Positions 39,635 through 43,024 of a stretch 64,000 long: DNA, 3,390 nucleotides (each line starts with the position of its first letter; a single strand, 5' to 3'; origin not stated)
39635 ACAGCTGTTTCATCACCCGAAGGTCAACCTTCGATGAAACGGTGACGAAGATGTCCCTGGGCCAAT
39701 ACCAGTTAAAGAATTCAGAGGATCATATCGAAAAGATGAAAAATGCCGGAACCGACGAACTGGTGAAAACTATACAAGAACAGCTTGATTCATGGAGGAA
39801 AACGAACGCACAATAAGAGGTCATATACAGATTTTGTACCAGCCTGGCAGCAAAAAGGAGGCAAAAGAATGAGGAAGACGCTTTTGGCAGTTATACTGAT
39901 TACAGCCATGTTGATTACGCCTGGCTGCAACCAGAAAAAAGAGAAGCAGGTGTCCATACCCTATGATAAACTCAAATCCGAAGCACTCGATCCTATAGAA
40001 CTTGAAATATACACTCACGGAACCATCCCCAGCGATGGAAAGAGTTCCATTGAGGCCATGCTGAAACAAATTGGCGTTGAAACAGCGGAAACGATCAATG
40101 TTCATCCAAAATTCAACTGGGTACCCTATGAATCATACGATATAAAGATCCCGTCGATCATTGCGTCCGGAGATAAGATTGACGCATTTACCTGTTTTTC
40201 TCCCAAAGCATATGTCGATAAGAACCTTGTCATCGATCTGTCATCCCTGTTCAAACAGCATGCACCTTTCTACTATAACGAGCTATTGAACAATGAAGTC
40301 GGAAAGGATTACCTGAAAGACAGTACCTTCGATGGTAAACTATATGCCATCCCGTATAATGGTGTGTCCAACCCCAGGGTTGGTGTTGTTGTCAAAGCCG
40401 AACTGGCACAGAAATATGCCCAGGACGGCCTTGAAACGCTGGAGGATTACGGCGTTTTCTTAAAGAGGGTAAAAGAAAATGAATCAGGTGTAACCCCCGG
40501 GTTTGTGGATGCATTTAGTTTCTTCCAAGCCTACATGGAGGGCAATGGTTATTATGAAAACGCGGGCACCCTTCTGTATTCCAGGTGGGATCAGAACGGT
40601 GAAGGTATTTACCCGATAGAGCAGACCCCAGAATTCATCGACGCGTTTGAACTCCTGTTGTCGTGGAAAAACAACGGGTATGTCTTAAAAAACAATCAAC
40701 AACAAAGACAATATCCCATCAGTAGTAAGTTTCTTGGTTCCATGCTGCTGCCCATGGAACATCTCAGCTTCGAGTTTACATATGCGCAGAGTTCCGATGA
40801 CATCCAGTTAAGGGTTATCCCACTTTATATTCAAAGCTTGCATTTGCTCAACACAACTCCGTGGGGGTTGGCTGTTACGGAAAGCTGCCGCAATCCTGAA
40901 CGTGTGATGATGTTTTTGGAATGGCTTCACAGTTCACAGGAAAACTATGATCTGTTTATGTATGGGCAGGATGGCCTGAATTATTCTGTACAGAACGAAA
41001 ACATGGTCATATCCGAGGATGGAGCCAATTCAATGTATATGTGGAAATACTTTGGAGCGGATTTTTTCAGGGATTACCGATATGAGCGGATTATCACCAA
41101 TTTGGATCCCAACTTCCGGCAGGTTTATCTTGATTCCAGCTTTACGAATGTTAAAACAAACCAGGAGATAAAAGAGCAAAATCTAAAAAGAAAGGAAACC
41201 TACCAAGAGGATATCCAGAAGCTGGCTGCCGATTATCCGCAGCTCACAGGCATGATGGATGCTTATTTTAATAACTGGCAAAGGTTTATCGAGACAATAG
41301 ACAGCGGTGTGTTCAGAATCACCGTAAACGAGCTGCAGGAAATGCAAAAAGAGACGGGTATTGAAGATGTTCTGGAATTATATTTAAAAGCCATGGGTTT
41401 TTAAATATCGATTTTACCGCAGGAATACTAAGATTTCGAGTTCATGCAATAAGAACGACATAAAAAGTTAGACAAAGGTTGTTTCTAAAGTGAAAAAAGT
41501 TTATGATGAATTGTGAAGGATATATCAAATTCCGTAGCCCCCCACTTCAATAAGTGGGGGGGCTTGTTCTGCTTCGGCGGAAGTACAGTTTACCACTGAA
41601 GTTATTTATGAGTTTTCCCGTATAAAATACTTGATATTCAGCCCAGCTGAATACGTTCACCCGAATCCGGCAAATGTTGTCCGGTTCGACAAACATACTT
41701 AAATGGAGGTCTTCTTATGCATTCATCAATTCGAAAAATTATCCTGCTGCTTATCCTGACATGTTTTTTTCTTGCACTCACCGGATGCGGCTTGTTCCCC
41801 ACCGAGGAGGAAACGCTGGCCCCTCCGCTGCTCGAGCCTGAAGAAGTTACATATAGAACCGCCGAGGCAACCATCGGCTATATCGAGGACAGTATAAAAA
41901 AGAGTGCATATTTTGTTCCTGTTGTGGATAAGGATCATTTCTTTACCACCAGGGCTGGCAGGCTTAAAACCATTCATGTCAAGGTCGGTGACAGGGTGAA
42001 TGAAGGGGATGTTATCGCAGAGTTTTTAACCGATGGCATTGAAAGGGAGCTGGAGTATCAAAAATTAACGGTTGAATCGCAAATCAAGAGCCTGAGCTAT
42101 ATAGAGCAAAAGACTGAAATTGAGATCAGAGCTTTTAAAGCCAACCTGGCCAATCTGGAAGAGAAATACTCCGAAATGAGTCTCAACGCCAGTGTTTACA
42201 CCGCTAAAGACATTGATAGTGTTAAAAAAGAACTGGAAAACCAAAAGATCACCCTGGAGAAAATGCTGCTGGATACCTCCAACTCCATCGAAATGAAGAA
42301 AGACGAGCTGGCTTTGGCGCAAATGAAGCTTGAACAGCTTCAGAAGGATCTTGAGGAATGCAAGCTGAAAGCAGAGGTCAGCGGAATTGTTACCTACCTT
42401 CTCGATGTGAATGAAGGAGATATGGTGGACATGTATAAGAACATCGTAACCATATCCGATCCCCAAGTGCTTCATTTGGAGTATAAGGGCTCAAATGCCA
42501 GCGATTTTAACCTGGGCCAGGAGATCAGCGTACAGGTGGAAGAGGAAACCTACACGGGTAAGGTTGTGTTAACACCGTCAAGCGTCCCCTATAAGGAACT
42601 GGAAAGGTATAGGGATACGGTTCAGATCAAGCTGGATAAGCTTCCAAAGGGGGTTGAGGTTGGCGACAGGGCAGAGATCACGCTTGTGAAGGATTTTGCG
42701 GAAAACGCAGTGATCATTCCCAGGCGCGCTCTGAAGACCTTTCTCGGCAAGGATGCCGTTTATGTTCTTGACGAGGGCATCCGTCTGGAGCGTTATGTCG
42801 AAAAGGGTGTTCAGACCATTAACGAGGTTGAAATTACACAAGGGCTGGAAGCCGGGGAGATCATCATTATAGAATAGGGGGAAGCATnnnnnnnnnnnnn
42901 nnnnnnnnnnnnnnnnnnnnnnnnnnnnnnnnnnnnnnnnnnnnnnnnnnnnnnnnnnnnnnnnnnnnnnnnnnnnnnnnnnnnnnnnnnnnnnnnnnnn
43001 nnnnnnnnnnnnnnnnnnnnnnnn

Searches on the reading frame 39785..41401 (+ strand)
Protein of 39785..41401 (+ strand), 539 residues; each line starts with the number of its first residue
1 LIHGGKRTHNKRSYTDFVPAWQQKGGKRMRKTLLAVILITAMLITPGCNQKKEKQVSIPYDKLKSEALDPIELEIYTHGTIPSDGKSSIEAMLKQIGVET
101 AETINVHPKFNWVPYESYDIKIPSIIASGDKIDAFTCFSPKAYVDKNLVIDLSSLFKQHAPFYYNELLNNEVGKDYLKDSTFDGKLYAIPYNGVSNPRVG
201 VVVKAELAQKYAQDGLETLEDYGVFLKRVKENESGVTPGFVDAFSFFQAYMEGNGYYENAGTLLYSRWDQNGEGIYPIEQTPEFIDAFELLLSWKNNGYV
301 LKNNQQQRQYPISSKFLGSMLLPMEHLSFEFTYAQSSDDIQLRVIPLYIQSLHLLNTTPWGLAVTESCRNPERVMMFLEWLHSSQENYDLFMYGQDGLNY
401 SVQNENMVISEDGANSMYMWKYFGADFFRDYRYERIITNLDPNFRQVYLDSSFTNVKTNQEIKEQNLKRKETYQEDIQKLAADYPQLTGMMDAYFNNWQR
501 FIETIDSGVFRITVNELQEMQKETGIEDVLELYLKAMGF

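Call 60: search_protein_families(library=pfam, proteins=[window:39785-41401:+], max_evalue=0.00001)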
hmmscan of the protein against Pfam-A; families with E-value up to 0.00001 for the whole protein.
window:39785-41401:+ (539 aa): 2 families
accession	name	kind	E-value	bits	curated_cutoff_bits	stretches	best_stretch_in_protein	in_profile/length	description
PF13416.11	SBP_bac_8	-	4.7e-07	30.3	27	1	142-392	52-254/279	Bacterial extracellular solute-binding protein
PF01547.30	SBP_bac_1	-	5.9e-06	26.9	26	1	105-385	23-304/307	Bacterial extracellular solute-binding protein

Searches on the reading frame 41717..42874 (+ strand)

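Call 16: search_protein_families(library=pfam, proteins=[window:41717-42874:+], max_evalue=0.001)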
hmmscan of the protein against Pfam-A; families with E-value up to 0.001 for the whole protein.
window:41717-42874:+ (386 aa): 4 families
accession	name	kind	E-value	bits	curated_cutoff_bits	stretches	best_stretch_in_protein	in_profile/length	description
PF13533.13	Biotin_lipoyl_2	-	5.9e-07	29.6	29.8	1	80-102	8-30/32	Biotin-lipoyl like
PF00364.28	Biotin_lipoyl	-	8.2e-06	26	22.1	0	81-114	15-47/73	Biotin-requiring enzyme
PF13437.12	HlyD_3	-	1.5e-05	26.1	22.2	0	217-288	2-78/106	HlyD family secretion protein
PF01551.29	Peptidase_M23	-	0.00045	20.8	28.7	0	69-108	38-77/96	Peptidase family M23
